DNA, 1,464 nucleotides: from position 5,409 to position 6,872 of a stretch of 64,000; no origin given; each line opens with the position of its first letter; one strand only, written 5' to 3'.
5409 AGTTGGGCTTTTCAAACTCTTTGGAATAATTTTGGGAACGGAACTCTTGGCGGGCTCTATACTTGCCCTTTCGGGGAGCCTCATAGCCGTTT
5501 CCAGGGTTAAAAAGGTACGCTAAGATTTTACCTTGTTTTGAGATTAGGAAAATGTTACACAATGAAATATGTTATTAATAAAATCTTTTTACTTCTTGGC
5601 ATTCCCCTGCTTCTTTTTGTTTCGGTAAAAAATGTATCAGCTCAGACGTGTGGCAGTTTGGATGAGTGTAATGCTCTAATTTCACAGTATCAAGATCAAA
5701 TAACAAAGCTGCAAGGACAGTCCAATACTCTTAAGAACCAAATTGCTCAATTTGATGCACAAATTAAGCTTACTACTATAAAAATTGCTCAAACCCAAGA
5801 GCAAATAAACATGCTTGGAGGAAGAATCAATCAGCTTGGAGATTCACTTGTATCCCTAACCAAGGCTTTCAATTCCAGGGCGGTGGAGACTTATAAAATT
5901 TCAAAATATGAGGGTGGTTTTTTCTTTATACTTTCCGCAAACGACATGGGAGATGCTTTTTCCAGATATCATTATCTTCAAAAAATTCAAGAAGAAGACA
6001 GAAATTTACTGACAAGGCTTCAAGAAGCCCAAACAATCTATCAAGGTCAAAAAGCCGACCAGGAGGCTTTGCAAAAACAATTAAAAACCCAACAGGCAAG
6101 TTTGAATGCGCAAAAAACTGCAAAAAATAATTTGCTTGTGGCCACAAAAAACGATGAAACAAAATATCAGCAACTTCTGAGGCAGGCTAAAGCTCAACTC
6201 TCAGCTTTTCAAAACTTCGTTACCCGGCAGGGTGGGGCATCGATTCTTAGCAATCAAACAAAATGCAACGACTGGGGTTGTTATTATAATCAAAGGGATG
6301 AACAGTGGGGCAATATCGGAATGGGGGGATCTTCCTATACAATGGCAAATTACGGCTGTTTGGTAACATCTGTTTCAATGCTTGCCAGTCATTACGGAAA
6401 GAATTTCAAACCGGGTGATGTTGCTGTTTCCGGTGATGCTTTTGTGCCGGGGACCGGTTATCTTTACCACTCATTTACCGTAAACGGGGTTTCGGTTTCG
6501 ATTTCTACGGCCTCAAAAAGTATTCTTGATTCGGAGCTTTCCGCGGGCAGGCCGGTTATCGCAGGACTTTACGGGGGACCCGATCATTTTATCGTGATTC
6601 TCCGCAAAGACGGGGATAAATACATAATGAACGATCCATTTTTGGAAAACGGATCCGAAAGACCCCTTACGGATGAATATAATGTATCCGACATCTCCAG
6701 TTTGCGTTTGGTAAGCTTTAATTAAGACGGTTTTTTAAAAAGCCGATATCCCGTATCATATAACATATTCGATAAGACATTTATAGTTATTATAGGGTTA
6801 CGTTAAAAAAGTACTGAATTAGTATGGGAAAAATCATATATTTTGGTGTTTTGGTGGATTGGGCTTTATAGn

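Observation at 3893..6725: FtsEX followed by a PcsB-like coiled-coil/Cys-His hydrolase: a complete divisome-coupled cell-wall hydrolase module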

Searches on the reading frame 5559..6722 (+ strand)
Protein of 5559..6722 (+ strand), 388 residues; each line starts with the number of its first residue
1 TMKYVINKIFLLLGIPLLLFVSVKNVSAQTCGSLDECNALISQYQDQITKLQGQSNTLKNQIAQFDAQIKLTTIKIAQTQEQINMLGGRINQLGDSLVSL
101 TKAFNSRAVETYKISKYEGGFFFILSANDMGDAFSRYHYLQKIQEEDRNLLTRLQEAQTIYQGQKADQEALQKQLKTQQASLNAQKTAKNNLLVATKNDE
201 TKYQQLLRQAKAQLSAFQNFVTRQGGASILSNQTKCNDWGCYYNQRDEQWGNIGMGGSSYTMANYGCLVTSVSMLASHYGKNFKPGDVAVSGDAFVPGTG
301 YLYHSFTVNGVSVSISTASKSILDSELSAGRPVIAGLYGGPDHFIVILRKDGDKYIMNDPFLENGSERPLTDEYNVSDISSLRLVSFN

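Call 3: search_protein_families(library=pfam, proteins=[window:5559-6722:+], max_evalue=0.1)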
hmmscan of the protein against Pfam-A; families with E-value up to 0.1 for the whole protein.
window:5559-6722:+ (388 aa): 15 families
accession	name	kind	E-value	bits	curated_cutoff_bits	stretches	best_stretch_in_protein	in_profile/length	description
PF13529.12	Peptidase_C39_2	-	2.5e-07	31.8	24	1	242-360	5-142/143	Peptidase_C39 like family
PF03412.21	Peptidase_C39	-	0.00035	20.9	22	1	262-364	8-107/133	Peptidase C39 family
PF24568.1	CC_PcsB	-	0.00044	20.5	27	1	101-158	12-69/75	Peptidoglycan hydrolase PcsB, coiled-coil domain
PF25762.1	HAUS1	-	0.00072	19.9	40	1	33-110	122-199/236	HAUS augmin-like complex subunit 1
PF04108.17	ATG17_like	-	0.0013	18.8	43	1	20-217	108-280/355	Autophagy protein ATG17-like domain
PF15960.10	DUF4763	-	0.0023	17.7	30.1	1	28-100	74-146/236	Domain of unknown function (DUF4763)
PF11932.13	DUF3450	-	0.0076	16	32.6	1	33-96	24-87/241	Protein of unknown function (DUF3450)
PF05791.16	Bacillus_HBL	-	0.01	16.1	29.1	1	139-183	131-175/177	Bacillus haemolytic enterotoxin (HBL)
PF14282.11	FlxA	-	0.026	15.1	26.3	1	25-95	3-70/101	FlxA-like protein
PF15294.11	Leu_zip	-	0.027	14.5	28.2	1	140-216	135-209/275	Leucine zipper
PF07889.17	DUF1664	-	0.035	14.6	34.6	1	35-105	41-111/124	Protein of unknown function (DUF1664)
PF18595.6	Nuf2_DHR10-like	-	0.036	14.6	28.4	1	33-84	51-102/117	Nuf2, DHR10-like domain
PF21059.3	BTBD16_C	-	0.053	14.2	27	0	120-160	22-61/106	BTB/POZ domain-containing protein 16, C-terminal domain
PF14661.11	HAUS6_N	-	0.053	13.6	26.4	0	24-82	160-218/233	HAUS augmin-like complex subunit 6 N-terminus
PF14257.11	DUF4349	-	0.097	12.5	27.7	1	40-102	123-188/213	Domain of unknown function (DUF4349)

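Call 4: search_protein_families(library=ncbifam, proteins=[window:5559-6722:+], max_evalue=0.1)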
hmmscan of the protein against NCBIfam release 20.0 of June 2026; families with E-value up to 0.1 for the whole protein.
window:5559-6722:+ (388 aa): 15 families
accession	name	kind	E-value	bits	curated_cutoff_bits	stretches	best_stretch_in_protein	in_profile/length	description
NF046104.1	PptglHdxlasePcsB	equivalog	4.9e-05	22.7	450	1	6-212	5-224/400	peptidoglycan hydrolase PcsB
NF045487.1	ASRP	equivalog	0.00079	18.1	300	1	36-101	366-435/593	archaea-specific SMC-related protein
NF043073.1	MMSYN1_0195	equivalog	0.0012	17.1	1250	1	45-231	366-556/1021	spermidine/putrescine ABC transporter permease/substrate-binding protein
TIGR02169.1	SMC_prok_A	equivalog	0.0046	14.7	729.4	1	41-106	719-894/1165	chromosome segregation protein SMC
TIGR04523.1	Mplasa_alph_rch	subfamily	0.0054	14.7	270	1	39-88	211-342/745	helix-rich protein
NF038218.1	IcmG_DotF_IVB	equivalog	0.0072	16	200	1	45-114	130-199/266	type IVB secretion system protein IcmG/DotF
TIGR04320.1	Surf_Exclu_PgrA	domain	0.0084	15.5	70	1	140-219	272-350/360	SEC10/PgrA surface exclusion domain-containing protein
NF046048.1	NlpC_P60_DIP1281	equivalog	0.009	14.9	517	1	32-218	33-226/587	DIP1281 family NlpC/P60 protein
NF045622.1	Npun_F5560_fam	hypoth_equivalog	0.012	15.6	125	1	38-104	39-105/156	Npun_F5560 family protein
TIGR03007.1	pepcterm_ChnLen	equivalog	0.02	13.1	278.85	1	154-234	312-387/498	XrtA system polysaccharide chain length determinant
NF008644.1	PRK11637.1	equivalog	0.036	13.1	270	1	40-219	19-197/385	murein hydrolase activator EnvC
TIGR02168.1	SMC_prok_B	equivalog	0.043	11.5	567.35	0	141-218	270-350/1181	chromosome segregation protein SMC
NF045780.1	TrlF_fam_ATP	equivalog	0.063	12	350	1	32-216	470-648/944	TrlF family AAA-like ATPase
TIGR00636.1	PduO_Nterm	equivalog_domain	0.076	12.7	108.45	1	29-101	26-100/171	cob(I)yrinic acid a,c-diamide adenosyltransferase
NF002572.0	PRK02224.1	equivalog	0.083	11.1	1087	0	33-103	336-406/888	DNA double-strand break repair ATPase Rad50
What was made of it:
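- On PcsB (NCBIfam NF046104; CHAP hydrolase): NF046104 scores 22.7 against a cut-off of 450, and the match covers only the coiled coil (call 4).
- On EnvC (NF008644; LytM/M23 activator): NF008644 scores 13.1 against a cut-off of 270 (call 4).
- Closest known: PcsB of Streptococcus pneumoniae. Different: The NCBIfam PcsB score is 22.7 against a cut-off of 450 (call 4).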

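Call 6: search_solved_structures(query=window:5559-6722:+, max_evalue=1, show_alignments=3)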
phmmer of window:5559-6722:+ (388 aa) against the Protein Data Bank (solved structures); distinct sequences matched with E-value up to 1: 5.
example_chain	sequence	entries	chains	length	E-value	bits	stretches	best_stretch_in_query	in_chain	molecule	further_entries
3r3t_A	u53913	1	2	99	0.21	14.1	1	85-147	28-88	30S ribosomal protein S6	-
6gaj_A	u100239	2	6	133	0.77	12.2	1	26-102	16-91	Outer capsid protein sigma-1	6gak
3qh9_A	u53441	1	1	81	0.81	12.2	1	47-97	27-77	Liprin-beta-2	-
6gao_A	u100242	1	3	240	0.95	11.9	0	33-101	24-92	Outer capsid protein sigma-1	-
9ea9_K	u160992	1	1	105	0.99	11.9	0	181-257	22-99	anti-NTNH Fab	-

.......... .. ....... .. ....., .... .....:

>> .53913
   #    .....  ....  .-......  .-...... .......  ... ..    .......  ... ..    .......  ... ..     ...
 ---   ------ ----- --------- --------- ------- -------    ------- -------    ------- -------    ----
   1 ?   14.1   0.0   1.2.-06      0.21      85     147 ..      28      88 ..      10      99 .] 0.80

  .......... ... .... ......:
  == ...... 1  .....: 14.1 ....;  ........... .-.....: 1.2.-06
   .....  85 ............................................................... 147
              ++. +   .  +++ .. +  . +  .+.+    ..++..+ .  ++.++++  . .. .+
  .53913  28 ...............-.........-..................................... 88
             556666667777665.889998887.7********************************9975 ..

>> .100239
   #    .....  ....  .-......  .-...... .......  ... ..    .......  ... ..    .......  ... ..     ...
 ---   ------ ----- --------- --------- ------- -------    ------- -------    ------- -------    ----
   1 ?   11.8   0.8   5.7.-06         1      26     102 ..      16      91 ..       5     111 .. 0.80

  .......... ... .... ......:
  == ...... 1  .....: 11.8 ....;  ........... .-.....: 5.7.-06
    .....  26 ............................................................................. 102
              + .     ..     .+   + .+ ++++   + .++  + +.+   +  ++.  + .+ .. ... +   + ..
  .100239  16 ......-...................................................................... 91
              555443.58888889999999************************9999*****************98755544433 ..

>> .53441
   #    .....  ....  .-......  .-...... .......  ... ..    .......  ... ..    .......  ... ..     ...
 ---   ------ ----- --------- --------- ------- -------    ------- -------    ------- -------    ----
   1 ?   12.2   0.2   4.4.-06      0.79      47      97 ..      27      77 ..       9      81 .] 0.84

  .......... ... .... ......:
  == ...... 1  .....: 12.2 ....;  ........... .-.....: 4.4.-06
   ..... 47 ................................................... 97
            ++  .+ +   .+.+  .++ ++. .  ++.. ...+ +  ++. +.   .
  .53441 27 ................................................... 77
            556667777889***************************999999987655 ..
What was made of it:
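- Tried and rejected: Single-sequence phmmer of the hydrolase against PDB sequences gave only chance coiled-coil hits (call 6).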

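Call 7: find_homologous_proteins(query=window:5559-6722:+, max_evalue=0.001)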
Query window:5559-6722:+ (388 aa): 1580 proteins with E <= 0.001 among 7947 candidates; the best 120 are listed.
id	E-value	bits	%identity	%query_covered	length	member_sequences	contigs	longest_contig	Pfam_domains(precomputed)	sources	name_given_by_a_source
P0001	1.2e-252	855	100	100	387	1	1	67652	PF13529.14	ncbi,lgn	-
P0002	2.5e-225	766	88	100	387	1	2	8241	PF13529.14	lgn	-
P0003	3.3e-224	762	88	100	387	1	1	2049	PF13529.14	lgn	-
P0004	4.8e-223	758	88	100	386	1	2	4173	PF13529.14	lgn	-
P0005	3.3e-222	755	88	100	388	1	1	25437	PF11932.14,PF13529.14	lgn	-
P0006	1.8e-221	753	88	100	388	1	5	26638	PF13529.14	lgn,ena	-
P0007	7.9e-221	751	87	100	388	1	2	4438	PF13529.14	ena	-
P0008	7.1e-219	744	87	100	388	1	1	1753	PF13529.14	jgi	jgi:peptidoglycan hydrolase CwlO-like protein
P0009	4.6e-211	719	83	100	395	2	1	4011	PF13529.14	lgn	-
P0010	2.7e-207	706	81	100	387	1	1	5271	PF13529.14,PF03412.22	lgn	-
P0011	4.1e-206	702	81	100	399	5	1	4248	PF13529.14,PF03412.22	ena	-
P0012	5.2e-202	689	80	100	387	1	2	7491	PF13529.14,PF03412.22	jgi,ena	jgi:peptidoglycan hydrolase CwlO-like protein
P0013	1.1e-199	681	80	99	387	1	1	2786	PF13529.14,PF03412.22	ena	-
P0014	3.6e-199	679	80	99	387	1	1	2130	PF13529.14,PF03412.22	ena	-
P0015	8.3e-199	678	79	99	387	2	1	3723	PF13529.14,PF03412.22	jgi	-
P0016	1.5e-195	668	78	100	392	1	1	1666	PF13529.14,PF24568.2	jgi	-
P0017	2.2e-195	667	77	100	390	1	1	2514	PF13529.14,PF03412.22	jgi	jgi:peptidoglycan hydrolase CwlO-like protein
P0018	4.6e-195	666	78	100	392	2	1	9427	PF13529.14,PF24568.2,PF03412.22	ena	-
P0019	4.5e-193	659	77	100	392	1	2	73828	PF13529.14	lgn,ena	-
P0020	9.2e-192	655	76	100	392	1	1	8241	PF13529.14,PF03412.22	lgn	-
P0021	1.2e-191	655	76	100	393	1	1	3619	PF13529.14,PF03412.22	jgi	jgi:peptidoglycan hydrolase CwlO-like protein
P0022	2.8e-191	654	76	99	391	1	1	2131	PF13529.14,PF03412.22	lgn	-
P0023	3.3e-191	653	74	100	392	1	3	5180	PF13529.14,PF03412.22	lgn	-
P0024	8.1e-191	652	77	98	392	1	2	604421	PF13529.14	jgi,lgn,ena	jgi:peptidoglycan hydrolase CwlO-like protein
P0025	1.4e-190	651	75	100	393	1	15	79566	PF13529.14,PF03412.22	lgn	-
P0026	2.5e-190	650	75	100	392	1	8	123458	PF13529.14,PF24568.2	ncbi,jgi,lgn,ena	-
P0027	4.3e-190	650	75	100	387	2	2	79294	PF13529.14,PF24568.2,PF03412.22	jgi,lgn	jgi:peptidoglycan hydrolase CwlO-like protein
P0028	5.3e-190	649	77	94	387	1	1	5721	PF13529.14,PF24568.2,PF03412.22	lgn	-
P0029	6.4e-190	649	74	100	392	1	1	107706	PF13529.14,PF03412.22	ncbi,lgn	-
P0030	6.6e-190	649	79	94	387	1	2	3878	PF13529.14,PF03412.22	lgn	-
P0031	1.8e-189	648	76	98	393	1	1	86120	PF13529.14,PF03412.22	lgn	-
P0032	5.6e-189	646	75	99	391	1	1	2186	PF13529.14,PF03412.22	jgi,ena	-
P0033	6.3e-189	646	77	94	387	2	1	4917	PF13529.14,PF03412.22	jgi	jgi:peptidoglycan hydrolase CwlO-like protein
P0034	7.8e-189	645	79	94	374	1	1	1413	PF13529.14,PF03412.22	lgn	-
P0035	8.8e-188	642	74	100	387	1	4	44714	PF13529.14,PF03412.22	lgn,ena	-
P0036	8.8e-188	642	77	94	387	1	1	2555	PF13529.14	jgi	jgi:peptidoglycan hydrolase CwlO-like protein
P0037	3.0e-187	640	77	93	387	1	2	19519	PF13529.14,PF24568.2,PF03412.22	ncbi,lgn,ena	-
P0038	4.1e-186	637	77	95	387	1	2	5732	PF13529.14,PF03412.22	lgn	-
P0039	1.2e-185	635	75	100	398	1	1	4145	PF13529.14,PF24568.2,PF03412.22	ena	-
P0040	1.7e-185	635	79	91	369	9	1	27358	PF13529.14,PF24568.2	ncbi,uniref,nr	ncbi:MAG: hypothetical protein UU57_C0003G0031 [Candidatus Woesebacteria bacterium GW2011_GWE1_41_24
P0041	7.0e-185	632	73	100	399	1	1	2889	PF13529.14,PF03412.22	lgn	-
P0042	1.7e-183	628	72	99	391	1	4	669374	PF13529.14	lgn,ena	-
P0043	4.8e-183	626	73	99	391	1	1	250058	PF13529.14,PF03412.22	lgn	-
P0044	1.0e-182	625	75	96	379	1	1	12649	PF15960.11,PF13529.14,PF24568.2,PF03412.22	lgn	-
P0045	3.7e-182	624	75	94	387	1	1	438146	PF13529.14,PF03412.22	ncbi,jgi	jgi:peptidoglycan hydrolase CwlO-like protein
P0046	5.9e-182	623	74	96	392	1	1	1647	PF13529.14,PF03412.22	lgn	-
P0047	3.0e-181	621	75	94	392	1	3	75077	PF13529.14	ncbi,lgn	-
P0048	8.9e-181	619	75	93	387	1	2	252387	PF13529.14,PF03412.22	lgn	-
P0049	4.8e-180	617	78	90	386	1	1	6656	PF13529.14,PF03412.22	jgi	jgi:peptidoglycan hydrolase CwlO-like protein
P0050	1.7e-178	611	73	97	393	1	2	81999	PF13529.14,PF03412.22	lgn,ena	-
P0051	1.7e-177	608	71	100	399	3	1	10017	PF13529.14,PF03412.22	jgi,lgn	jgi:peptidoglycan hydrolase CwlO-like protein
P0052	4.4e-177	607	73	94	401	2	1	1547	PF13529.14,PF24568.2,PF03412.22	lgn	-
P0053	1.9e-175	601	73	93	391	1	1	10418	PF13529.14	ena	-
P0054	2.7e-174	598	70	98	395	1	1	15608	PF13529.14,PF03412.22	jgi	jgi:peptidoglycan hydrolase CwlO-like protein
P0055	8.0e-174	596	70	100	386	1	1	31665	PF13529.14,PF03412.22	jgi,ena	-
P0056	7.4e-173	593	74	93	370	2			PF13529.14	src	-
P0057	2.4e-172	591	68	99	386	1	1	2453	PF13529.14,PF03412.22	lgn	-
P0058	2.6e-172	591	69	99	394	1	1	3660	PF13529.14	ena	-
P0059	6.8e-172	590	69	98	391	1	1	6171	PF13529.14,PF24568.2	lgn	-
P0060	1.8e-171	588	69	98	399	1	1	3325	PF13529.14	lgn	-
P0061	3.0e-171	588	67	100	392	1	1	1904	PF13529.14,PF24568.2,PF03412.22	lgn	-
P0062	5.2e-171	587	68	98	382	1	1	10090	PF13529.14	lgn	-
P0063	6.2e-171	587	69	98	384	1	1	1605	PF13529.14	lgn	-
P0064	6.6e-171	587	70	98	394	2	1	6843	PF13529.14,PF03412.22,PF24161.2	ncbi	-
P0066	3.3e-170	584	70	98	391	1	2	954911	PF13529.14,PF24568.2,PF03412.22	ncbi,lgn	-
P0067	4.3e-170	584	70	94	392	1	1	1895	PF13529.14,PF24568.2,PF03412.22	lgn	-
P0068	5.0e-170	584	69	95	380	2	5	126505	PF13529.14,PF03412.22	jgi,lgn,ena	jgi:peptidoglycan hydrolase CwlO-like protein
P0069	1.1e-169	582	70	96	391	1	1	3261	PF13529.14,PF24568.2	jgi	jgi:peptidoglycan hydrolase CwlO-like protein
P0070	5.5e-169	580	71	94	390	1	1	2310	PF13529.14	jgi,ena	-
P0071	8.2e-169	580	71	94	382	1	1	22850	PF13529.14,PF03412.22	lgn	-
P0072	6.4e-168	577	70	93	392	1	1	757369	PF13529.14,PF24568.2,PF03412.22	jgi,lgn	jgi:peptidoglycan hydrolase CwlO-like protein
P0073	9.7e-168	576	70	95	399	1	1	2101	PF13529.14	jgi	jgi:hypothetical protein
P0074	2.0e-167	575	68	98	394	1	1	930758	PF13529.14,PF03412.22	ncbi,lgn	-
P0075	3.3e-167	574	69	98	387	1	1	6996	PF13529.14,PF03412.22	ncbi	-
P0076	9.5e-167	573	70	94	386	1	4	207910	PF13529.14,PF03412.22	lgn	-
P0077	9.6e-167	573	75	87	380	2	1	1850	PF13529.14,PF03412.22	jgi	-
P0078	9.9e-167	573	68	100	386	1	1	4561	PF13529.14,PF03412.22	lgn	-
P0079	1.7e-166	572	68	98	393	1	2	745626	PF13529.14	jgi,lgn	jgi:peptidoglycan hydrolase CwlO-like protein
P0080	2.8e-166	571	68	96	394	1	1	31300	PF13529.14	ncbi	-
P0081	3.5e-166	571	67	97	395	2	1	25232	PF13529.14,PF03412.22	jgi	jgi:peptidoglycan hydrolase CwlO-like protein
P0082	5.9e-166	570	66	99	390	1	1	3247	PF13529.14,PF03412.22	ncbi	-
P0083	3.6e-165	568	66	96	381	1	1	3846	PF13529.14,PF03412.22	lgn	-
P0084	3.6e-165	568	67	99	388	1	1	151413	PF13529.14,PF03412.22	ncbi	-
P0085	6.2e-165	567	68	97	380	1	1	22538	PF13529.14,PF24568.2,PF03412.22,PF24161.2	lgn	-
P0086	1.2e-164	566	66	100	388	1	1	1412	PF13529.14,PF24568.2,PF03412.22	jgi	jgi:peptidoglycan hydrolase CwlO-like protein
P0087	2.1e-164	565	66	100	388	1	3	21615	PF13529.14,PF03412.22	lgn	-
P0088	3.1e-164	565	68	98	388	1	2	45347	PF13529.14,PF03412.22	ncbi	-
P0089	2.4e-163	562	67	98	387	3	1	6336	PF15960.11,PF13529.14,PF23649.2,PF03412.22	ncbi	-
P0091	1.0e-162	560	67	93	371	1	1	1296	PF13529.14,PF03412.22,PF24161.2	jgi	jgi:peptidoglycan hydrolase CwlO-like protein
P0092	1.3e-162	559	64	100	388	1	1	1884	PF13529.14,PF03412.22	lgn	-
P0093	1.4e-162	559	67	99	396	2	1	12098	PF13529.14,PF24568.2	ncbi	-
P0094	9.6e-162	556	68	99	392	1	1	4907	PF13529.14,PF24568.2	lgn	-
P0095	9.9e-162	556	66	99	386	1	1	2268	PF13529.14,PF24568.2,PF03412.22,PF24161.2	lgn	-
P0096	3.3e-161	555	63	98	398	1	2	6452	PF13529.14,PF03412.22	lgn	-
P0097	6.6e-161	554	65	98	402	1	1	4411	PF13529.14,PF03412.22,PF24161.2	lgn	-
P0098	8.6e-161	553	67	99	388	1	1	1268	PF13529.14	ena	-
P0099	9.1e-161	553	66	96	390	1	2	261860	PF13529.14,PF03412.22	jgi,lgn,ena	jgi:peptidoglycan hydrolase CwlO-like protein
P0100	1.8e-160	552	65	98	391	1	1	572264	PF13529.14,PF24568.2,PF03412.22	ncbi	-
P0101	1.9e-160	552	65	98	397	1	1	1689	PF13529.14,PF03412.22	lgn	-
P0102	2.3e-160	552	65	100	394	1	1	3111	PF13529.14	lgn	-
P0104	5.2e-160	551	65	98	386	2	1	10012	PF13529.14,PF03412.22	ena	-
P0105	1.1e-159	550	67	98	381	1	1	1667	PF13529.14,PF03412.22,PF24161.2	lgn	-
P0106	1.7e-159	549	66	99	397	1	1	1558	PF13529.14,PF24568.2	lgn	-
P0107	4.0e-159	548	68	93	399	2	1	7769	PF13529.14,PF03412.22,PF24161.2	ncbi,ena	ncbi:MAG: C39 family peptidase [Patescibacteria group bacterium]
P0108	4.6e-159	548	64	100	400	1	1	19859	PF13529.14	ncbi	-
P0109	4.7e-159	548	69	93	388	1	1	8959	PF13529.14,PF24568.2,PF03412.22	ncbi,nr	ncbi:hypothetical protein KW795_00970 [Candidatus Microgenomates bacterium]|nr:hypothetical protein 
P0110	1.2e-158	546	66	96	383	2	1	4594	PF13529.14,PF03412.22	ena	-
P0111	2.1e-158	545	64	98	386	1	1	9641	PF13529.14,PF03412.22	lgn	-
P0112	3.0e-158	545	65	97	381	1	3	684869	PF24568.2,PF03412.22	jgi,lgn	jgi:peptidoglycan hydrolase CwlO-like protein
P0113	4.5e-158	544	65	98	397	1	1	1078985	PF13529.14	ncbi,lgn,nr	ncbi:MAG: hypothetical protein HYV90_02550 [Candidatus Woesebacteria bacterium]|nr:MAG: hypothetical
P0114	2.6e-157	542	66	95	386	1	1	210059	PF11932.14,PF13529.14,PF24568.2,PF03412.22,PF24161.2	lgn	-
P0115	4.2e-157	541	64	99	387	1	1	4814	PF13529.14,PF03412.22,PF24161.2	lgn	-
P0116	4.3e-157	541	65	99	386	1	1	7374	PF15960.11,PF24568.2,PF03412.22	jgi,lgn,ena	-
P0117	5.4e-157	541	68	88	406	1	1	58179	PF13529.14,PF24568.2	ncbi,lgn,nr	ncbi:MAG TPA: hypothetical protein VFI61_00465 [Patescibacteria group bacterium]|nr:hypothetical pro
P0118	5.5e-157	541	64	100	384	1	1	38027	PF13529.14,PF24568.2,PF03412.22,PF24161.2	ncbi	ncbi:C39 family peptidase [Patescibacteria group bacterium]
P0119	6.1e-157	541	64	100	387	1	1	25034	PF13529.14,PF03412.22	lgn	-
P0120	1.3e-156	540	67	100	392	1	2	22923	PF11932.14,PF13529.14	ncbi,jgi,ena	-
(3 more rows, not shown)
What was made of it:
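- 5562..6725 (+): Gene for the secreted coiled-coil / C39-like cysteine peptidase (387 aa plus stop). 1580 homologues with the same architecture (call 7).
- Closest known: CwlO. Same: JGI names the family 'CwlO-like' (call 7).
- JGI's automatic name for this family is 'peptidoglycan hydrolase CwlO-like protein' (call 7).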

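Call 12: find_encoding_contigs(protein=P0113, flank=5000, max_places=3)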
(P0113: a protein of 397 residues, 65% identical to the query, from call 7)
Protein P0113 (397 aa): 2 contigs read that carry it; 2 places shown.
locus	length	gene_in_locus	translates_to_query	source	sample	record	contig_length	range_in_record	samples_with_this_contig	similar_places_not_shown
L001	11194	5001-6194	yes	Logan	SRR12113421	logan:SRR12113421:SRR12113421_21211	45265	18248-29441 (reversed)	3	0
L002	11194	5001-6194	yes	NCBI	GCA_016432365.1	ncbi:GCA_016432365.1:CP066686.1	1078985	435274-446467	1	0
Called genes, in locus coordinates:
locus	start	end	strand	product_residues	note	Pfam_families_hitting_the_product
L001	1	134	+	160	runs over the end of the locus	-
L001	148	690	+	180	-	-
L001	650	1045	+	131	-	-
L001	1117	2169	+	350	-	PF03462:PCRF, PF00472:RF-1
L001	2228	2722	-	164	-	-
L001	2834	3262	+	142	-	-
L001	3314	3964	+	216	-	PF02463:SMC_N (faint), PF00005:ABC_tran, PF13304:AAA_21 (faint)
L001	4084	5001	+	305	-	PF18075:FtsX_ECD, PF02687:FtsX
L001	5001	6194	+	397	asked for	PF13529:Peptidase_C39_2 (weak)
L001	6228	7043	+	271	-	-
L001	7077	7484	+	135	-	PF04892:VanZ-LLP1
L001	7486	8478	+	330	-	PF01073:3Beta_HSD, PF01370:Epimerase, PF02719:Polysacc_synt_2, PF04321:RmlD_sub_bind, PF07993:NAD_binding_4 (faint), PF13460:NAD_binding_10 (weak), PF16363:GDP_Man_Dehyd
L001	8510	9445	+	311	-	PF00188:CAP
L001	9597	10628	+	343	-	PF00483:NTP_transferase, PF12804:NTP_transf_3 (weak)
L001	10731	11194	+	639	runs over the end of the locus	PF01073:3Beta_HSD, PF01370:Epimerase, PF02719:Polysacc_synt_2, PF04321:RmlD_sub_bind, PF07993:NAD_binding_4, PF13460:NAD_binding_10 (weak), PF16363:GDP_Man_Dehyd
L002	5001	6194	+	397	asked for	PF13529:Peptidase_C39_2 (weak)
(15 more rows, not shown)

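Call 13: find_encoding_contigs(protein=P0118, flank=5000, max_places=3)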
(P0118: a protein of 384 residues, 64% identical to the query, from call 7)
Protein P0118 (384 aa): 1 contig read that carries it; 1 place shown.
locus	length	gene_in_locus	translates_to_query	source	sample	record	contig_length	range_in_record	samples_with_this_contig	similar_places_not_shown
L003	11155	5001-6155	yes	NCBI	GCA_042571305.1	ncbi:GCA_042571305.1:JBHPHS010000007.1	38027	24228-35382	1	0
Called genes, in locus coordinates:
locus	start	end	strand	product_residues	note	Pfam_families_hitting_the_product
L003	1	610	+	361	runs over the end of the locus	PF01702:TGT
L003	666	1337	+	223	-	PF13399:LytR_C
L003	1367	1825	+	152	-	-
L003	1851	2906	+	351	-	PF03462:PCRF, PF00472:RF-1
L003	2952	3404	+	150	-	-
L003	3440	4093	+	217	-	PF20720:nSTAND3 (faint), PF00005:ABC_tran, PF13401:AAA_22 (faint), PF13304:AAA_21 (faint)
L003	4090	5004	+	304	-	PF18075:FtsX_ECD, PF02687:FtsX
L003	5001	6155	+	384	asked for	PF24161:CCDC39 (weak), PF24568:CC_PcsB (weak), PF13529:Peptidase_C39_2, PF03412:Peptidase_C39 (weak)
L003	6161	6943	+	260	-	-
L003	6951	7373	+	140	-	PF04892:VanZ-LLP1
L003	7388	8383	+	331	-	PF01073:3Beta_HSD, PF01370:Epimerase, PF02719:Polysacc_synt_2, PF04321:RmlD_sub_bind, PF07993:NAD_binding_4 (faint), PF16363:GDP_Man_Dehyd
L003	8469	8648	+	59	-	PF12728:HTH_17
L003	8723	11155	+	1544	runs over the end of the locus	PF00535:Glycos_transf_2, PF13641:Glyco_tranf_2_3, PF00535:Glycos_transf_2, PF13641:Glyco_tranf_2_3, PF13632:Glyco_trans_2_3, PF13439:Glyco_transf_4, PF13579:Glyco_trans_4_4, PF20706:GT4-conflict, +3 more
